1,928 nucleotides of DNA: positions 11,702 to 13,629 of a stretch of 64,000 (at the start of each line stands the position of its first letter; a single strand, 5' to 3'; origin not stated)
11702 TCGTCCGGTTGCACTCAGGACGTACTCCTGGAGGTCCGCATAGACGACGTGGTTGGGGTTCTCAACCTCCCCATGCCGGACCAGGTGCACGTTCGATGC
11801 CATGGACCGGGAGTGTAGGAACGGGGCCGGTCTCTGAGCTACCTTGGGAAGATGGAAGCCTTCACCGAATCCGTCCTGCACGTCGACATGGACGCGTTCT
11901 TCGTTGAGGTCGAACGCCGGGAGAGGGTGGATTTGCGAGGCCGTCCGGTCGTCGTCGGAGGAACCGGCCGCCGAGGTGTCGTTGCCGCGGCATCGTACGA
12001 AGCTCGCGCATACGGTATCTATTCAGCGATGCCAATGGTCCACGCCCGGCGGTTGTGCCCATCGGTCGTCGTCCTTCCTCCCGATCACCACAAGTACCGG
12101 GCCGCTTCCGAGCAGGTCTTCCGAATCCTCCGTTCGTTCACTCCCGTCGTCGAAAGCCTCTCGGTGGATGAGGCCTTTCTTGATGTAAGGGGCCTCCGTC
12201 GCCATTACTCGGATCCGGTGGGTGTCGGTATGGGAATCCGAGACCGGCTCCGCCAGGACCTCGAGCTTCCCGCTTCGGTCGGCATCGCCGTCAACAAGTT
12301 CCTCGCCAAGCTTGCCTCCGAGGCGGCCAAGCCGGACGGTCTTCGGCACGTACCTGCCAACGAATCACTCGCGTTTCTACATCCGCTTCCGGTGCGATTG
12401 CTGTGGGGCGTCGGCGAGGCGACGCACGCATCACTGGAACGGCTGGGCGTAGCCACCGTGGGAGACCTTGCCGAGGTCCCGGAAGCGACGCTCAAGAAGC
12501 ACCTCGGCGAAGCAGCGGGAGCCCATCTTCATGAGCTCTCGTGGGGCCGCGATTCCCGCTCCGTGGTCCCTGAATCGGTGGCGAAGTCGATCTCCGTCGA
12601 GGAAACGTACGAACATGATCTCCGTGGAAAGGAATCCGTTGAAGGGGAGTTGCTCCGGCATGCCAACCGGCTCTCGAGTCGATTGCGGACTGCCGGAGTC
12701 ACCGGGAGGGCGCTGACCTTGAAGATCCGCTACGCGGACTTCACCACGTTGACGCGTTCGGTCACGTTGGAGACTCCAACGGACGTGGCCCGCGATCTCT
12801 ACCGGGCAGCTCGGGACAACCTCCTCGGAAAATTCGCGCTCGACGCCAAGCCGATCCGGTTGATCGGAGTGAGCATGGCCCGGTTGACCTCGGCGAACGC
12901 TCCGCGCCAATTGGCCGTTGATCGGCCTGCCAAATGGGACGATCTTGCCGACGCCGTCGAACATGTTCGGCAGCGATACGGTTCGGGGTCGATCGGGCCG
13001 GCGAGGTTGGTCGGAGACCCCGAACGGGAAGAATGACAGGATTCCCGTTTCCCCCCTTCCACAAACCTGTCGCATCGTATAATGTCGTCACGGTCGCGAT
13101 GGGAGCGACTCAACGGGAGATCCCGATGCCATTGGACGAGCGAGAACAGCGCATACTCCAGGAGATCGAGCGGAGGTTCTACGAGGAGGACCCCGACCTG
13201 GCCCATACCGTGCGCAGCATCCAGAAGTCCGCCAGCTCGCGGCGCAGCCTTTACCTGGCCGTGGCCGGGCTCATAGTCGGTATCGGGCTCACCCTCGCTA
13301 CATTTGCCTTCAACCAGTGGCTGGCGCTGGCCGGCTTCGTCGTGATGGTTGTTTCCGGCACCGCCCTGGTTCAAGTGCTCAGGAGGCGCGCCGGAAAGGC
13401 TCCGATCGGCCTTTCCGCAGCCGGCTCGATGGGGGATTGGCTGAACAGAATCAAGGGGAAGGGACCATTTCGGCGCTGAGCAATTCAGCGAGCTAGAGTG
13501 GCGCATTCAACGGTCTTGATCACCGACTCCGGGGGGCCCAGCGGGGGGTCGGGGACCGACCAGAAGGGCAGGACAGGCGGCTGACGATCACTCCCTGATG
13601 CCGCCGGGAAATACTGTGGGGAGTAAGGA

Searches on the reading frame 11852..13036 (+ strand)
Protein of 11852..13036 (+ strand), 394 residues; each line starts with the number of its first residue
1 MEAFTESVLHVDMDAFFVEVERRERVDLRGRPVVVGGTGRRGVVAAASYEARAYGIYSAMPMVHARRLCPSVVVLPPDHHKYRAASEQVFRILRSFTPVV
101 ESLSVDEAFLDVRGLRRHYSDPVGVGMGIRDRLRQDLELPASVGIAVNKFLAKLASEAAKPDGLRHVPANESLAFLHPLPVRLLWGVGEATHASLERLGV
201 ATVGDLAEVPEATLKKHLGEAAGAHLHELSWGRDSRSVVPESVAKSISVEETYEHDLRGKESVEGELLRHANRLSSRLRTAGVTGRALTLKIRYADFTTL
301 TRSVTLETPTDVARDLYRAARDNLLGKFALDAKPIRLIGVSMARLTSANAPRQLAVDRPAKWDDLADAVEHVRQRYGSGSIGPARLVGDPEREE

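Call 47: search_protein_families(library=pfam, proteins=[window:11852-13036:+], max_evalue=0.01)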
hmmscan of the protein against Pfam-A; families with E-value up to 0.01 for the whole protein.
window:11852-13036:+ (394 aa): 5 families
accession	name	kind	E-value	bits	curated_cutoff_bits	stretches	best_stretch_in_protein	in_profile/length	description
PF00817.25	IMS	-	1.6e-50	171.3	23.2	1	11-157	1-148/148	impB/mucB/samB family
PF11799.13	IMS_C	-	6.6e-29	101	20.7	1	245-354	2-107/109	impB/mucB/samB family C-terminal domain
PF21999.2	IMS_HHH_1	-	7.9e-09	36.3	27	1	184-234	3-53/53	DNA polymerase-iota, thumb domain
PF21704.3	POLH-Rev1_HhH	-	0.00032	21.3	27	1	195-232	18-55/56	DNApol eta/Rev1, HhH motif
PF11798.14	IMS_HHH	-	0.00085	19.9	24.4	1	174-200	6-32/32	IMS family HHH motif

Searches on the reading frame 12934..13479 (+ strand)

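Call 47: search_protein_families(library=pfam, proteins=[window:12934-13479:+], max_evalue=0.01)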
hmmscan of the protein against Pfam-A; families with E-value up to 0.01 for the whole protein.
window:12934-13479:+ (181 aa): 3 families
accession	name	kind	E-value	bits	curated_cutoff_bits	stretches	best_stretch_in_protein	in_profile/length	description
PF11239.13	DUF3040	-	9.2e-22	77.5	24.7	1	65-142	1-82/84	Protein of unknown function (DUF3040)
PF04306.18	DUF456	-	0.0033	18.2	29.4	1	89-153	47-101/139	Protein of unknown function (DUF456)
PF20990.2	DUF2207_C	-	0.0084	16.3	33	1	75-148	111-185/247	Predicted membrane protein (DUF2207) C-terminal domain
